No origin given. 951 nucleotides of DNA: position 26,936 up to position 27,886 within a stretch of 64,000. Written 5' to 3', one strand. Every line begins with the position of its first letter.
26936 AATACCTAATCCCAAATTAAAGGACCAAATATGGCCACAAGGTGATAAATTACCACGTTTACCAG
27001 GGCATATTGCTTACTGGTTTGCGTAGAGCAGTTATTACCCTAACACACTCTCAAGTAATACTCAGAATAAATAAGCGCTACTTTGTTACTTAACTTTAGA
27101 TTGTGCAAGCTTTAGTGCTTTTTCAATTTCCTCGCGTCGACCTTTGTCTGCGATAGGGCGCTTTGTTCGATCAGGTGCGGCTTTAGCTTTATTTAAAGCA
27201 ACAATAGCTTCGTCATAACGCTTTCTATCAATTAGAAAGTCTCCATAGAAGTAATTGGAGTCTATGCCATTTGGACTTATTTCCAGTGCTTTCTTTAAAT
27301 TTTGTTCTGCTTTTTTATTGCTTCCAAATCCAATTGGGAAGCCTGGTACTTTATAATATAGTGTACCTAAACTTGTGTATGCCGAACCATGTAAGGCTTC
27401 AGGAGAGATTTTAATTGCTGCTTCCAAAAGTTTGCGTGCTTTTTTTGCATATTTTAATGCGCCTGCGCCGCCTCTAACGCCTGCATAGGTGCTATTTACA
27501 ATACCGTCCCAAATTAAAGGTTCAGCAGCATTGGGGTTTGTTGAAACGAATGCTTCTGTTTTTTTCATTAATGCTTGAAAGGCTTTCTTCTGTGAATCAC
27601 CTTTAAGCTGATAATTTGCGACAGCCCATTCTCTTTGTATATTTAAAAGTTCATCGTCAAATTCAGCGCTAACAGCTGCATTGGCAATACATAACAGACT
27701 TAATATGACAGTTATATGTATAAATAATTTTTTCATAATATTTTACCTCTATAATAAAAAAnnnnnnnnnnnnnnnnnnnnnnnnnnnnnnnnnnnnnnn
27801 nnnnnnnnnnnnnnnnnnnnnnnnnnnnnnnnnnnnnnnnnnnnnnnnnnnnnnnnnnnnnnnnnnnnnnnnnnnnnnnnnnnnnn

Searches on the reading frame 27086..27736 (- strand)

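Call 47: search_protein_families(library=pfam, proteins=[window:27086-27736:-], max_evalue=0.001)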
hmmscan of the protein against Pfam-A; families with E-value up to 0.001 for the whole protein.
window:27086-27736:- (216 aa): 6 families
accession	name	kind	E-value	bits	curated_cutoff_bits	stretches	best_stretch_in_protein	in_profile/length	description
PF14559.12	TPR_19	-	6.5e-09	36.4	25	1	138-187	5-54/68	Tetratricopeptide repeat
PF13414.12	TPR_11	-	1.3e-05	25.2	26.8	0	138-162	8-32/42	TPR repeat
PF13181.12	TPR_8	-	1.7e-05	25.1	25.7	0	159-184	2-27/34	Tetratricopeptide repeat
PF13428.12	TPR_14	-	7.8e-05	23.4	23.5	0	162-190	5-34/44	Tetratricopeptide repeat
PF07719.23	TPR_2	-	0.00042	20.7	27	0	162-184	5-27/34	Tetratricopeptide repeat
PF13424.12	TPR_12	-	0.00044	20.8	30.1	0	162-185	7-30/77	Tetratricopeptide repeat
